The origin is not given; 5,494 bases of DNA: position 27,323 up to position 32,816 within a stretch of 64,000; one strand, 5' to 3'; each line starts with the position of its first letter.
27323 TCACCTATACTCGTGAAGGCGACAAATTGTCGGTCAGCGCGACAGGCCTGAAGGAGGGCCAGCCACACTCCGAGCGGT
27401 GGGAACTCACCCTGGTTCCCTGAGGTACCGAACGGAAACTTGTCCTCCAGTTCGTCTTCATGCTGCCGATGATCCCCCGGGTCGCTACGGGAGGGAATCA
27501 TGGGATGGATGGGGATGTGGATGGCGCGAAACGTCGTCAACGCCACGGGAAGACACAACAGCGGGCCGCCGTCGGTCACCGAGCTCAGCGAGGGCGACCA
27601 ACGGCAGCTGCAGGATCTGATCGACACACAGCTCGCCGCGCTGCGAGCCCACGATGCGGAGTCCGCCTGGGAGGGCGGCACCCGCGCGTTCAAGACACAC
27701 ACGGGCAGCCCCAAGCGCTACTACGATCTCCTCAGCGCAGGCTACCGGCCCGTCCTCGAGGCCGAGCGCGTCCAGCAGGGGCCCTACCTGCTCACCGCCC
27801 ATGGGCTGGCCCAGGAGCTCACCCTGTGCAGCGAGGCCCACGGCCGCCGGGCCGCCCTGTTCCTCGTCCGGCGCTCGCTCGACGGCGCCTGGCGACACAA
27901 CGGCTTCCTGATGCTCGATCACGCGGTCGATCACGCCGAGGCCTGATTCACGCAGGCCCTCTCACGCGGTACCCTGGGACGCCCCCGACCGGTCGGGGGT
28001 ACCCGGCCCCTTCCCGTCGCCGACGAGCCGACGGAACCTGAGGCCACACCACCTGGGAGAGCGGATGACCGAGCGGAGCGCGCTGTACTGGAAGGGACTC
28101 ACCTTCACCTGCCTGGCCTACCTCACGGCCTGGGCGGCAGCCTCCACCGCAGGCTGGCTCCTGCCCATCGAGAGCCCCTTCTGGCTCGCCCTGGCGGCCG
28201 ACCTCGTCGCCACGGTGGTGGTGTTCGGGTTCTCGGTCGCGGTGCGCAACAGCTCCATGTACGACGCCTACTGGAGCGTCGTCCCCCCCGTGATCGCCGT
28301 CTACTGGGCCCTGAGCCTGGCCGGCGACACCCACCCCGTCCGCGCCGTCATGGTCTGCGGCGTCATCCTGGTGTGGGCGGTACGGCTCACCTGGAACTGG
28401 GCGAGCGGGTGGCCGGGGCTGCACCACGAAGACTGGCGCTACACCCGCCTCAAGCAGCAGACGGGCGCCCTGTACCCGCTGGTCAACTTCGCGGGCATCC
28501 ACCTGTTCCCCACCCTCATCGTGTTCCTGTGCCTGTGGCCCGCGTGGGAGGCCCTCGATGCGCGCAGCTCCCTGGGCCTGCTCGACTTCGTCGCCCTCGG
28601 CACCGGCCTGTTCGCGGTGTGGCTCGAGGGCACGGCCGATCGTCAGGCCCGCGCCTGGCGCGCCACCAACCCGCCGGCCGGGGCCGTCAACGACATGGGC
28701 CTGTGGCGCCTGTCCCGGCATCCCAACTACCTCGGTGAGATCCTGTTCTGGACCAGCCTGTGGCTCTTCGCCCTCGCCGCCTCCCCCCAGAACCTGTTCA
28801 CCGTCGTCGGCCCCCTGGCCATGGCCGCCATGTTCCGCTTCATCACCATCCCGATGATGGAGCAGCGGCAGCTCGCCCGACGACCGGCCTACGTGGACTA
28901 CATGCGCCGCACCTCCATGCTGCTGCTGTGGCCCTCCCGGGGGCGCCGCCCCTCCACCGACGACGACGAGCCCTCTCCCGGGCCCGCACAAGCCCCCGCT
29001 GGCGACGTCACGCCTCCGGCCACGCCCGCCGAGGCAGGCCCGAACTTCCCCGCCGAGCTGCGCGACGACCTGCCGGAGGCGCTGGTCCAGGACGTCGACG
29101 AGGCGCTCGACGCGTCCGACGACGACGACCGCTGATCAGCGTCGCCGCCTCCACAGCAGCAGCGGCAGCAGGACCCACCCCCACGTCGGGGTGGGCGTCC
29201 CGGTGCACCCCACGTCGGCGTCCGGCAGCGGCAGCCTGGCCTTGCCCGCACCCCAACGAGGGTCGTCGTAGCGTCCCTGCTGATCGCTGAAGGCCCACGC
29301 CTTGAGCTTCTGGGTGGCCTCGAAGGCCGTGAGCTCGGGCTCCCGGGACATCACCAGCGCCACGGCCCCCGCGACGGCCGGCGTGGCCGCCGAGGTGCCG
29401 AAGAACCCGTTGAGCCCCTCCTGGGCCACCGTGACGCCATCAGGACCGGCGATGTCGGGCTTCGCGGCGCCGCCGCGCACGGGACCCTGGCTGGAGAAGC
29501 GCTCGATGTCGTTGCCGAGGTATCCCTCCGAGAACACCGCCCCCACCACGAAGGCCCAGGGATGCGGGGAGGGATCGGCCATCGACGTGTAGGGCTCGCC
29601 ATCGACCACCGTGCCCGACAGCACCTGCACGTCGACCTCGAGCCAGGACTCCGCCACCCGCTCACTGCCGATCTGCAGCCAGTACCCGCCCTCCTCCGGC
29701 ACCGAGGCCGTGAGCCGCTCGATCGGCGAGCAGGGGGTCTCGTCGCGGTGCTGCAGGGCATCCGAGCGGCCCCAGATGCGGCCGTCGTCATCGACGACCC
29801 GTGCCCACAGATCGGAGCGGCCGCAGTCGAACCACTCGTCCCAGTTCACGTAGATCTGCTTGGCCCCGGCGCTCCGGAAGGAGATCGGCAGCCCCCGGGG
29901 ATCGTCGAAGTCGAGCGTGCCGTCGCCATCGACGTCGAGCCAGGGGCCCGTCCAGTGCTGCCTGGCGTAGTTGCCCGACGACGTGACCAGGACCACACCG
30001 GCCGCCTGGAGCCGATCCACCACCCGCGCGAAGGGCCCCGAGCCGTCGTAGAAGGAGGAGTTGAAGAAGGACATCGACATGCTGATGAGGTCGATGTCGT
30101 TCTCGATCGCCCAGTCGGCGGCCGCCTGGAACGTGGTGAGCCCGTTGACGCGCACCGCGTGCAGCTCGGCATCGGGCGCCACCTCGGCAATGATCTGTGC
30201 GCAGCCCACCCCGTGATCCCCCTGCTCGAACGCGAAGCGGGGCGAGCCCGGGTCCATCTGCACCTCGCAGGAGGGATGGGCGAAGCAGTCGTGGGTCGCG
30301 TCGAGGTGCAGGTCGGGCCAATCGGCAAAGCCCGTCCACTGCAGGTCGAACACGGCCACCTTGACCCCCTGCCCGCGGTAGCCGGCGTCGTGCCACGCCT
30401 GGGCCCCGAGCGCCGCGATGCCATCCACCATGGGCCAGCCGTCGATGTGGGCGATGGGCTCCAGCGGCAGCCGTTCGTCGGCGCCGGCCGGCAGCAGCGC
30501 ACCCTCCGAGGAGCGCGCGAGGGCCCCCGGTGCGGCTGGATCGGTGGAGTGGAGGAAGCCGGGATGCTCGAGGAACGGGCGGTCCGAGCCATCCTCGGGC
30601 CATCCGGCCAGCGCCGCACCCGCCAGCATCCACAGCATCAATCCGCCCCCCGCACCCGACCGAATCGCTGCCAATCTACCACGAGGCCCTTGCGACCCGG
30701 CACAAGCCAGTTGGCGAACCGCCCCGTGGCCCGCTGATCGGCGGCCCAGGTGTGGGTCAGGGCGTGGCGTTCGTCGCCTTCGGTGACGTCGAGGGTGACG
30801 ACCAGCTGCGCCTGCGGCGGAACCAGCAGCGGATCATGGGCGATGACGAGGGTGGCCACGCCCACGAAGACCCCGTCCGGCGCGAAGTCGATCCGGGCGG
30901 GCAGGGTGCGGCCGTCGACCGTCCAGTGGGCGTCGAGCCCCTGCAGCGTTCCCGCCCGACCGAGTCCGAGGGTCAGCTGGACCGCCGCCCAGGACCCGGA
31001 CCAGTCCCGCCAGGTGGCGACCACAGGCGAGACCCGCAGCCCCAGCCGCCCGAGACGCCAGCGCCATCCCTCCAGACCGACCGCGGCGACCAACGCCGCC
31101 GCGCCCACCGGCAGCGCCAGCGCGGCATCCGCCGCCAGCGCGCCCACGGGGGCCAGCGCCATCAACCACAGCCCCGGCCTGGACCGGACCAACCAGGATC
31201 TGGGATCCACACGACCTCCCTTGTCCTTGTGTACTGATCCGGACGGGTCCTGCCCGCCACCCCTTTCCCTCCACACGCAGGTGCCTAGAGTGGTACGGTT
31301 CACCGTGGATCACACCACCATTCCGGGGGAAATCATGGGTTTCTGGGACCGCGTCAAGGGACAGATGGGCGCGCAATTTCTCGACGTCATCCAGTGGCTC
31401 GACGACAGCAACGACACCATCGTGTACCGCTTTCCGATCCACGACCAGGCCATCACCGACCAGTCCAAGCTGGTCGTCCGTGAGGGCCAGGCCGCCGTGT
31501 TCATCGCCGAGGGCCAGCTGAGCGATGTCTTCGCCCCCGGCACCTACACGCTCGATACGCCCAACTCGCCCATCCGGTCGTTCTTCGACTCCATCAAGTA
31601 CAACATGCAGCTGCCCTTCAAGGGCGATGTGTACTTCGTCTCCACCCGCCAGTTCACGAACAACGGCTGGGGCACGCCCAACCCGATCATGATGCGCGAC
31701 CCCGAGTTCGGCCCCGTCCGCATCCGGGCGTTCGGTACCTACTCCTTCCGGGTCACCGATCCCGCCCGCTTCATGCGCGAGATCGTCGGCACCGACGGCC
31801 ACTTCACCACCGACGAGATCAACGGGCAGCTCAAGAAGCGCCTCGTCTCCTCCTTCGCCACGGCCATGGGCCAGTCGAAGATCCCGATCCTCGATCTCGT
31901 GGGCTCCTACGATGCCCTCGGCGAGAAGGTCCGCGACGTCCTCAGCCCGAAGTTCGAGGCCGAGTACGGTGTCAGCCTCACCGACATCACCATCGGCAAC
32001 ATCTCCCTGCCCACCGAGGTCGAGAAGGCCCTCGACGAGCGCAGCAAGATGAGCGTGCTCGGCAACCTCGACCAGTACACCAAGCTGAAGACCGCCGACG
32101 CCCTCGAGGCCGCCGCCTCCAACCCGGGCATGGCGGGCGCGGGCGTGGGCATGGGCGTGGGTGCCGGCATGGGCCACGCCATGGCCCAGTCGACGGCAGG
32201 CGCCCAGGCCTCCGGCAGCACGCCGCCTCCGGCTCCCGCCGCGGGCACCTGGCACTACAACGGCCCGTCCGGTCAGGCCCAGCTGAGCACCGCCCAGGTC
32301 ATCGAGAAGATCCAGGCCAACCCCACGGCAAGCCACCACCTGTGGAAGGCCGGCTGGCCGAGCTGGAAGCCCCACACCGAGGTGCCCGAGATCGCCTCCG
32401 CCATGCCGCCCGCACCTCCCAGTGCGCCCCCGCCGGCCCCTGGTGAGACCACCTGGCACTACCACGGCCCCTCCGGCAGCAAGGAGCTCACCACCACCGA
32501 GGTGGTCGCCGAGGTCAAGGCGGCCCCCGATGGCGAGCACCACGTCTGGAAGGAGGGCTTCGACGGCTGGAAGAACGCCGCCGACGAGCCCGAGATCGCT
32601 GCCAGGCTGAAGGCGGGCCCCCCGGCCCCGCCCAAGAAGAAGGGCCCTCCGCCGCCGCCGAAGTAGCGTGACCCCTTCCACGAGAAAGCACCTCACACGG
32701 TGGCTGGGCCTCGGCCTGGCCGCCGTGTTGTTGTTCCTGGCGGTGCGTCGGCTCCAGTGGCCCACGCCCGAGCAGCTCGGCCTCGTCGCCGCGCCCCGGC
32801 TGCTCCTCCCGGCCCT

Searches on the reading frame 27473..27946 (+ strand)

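Call 82: search_protein_families(library=pfam, proteins=[window:27473-27946:+], max_evalue=0.0001)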
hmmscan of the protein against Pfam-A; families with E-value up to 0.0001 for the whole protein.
window:27473-27946:+ (157 aa): 1 family
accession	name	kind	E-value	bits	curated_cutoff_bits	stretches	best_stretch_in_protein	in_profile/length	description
PF16156.12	DUF4864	-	1.7e-15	57.7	27.1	1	42-150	4-112/117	Domain of unknown function (DUF4864)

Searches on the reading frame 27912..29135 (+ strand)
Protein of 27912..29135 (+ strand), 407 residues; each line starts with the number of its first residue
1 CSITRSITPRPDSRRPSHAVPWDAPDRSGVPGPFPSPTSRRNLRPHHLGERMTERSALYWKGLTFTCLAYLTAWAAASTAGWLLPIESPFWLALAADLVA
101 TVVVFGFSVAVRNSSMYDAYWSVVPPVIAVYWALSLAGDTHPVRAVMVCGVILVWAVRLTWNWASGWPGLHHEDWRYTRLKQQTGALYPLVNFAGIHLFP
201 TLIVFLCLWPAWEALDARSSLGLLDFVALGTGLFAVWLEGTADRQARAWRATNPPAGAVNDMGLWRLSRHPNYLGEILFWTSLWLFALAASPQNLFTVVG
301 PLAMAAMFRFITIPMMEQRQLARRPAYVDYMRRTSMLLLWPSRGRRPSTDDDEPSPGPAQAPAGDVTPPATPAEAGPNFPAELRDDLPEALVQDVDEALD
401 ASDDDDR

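Call 82: search_protein_families(library=pfam, proteins=[window:27912-29135:+], max_evalue=0.0001)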
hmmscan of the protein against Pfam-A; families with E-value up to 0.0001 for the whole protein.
window:27912-29135:+ (407 aa): 1 family
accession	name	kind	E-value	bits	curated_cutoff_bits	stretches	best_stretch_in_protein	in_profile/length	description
PF06966.17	DUF1295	-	1.9e-42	145.8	20.4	1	105-334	2-235/235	Protein of unknown function (DUF1295)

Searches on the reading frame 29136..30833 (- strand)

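Call 82: search_protein_families(library=pfam, proteins=[window:29136-30833:-], max_evalue=0.0001)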
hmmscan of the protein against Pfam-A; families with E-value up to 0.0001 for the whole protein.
window:29136-30833:- (565 aa): 1 family
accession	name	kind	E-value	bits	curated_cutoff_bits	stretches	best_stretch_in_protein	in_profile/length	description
PF00082.27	Peptidase_S8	-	2.5e-22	80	21.8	2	415-510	161-269/288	Subtilase family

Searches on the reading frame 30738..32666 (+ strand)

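Call 82: search_protein_families(library=pfam, proteins=[window:30738-32666:+], max_evalue=0.0001)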
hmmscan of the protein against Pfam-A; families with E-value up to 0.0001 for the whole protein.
window:30738-32666:+ (642 aa): 3 families
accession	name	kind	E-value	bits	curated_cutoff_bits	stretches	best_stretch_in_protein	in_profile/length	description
PF13421.11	Band_7_1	-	1.5e-82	276.8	24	1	229-439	1-210/211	SPFH domain-Band 7 family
PF01145.31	Band_7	-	1.6e-15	58.1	23.6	1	246-439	2-162/176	SPFH domain / Band 7 family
PF14237.11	GYF_2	-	7.9e-07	29.2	25.8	0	599-619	29-49/50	GYF domain 2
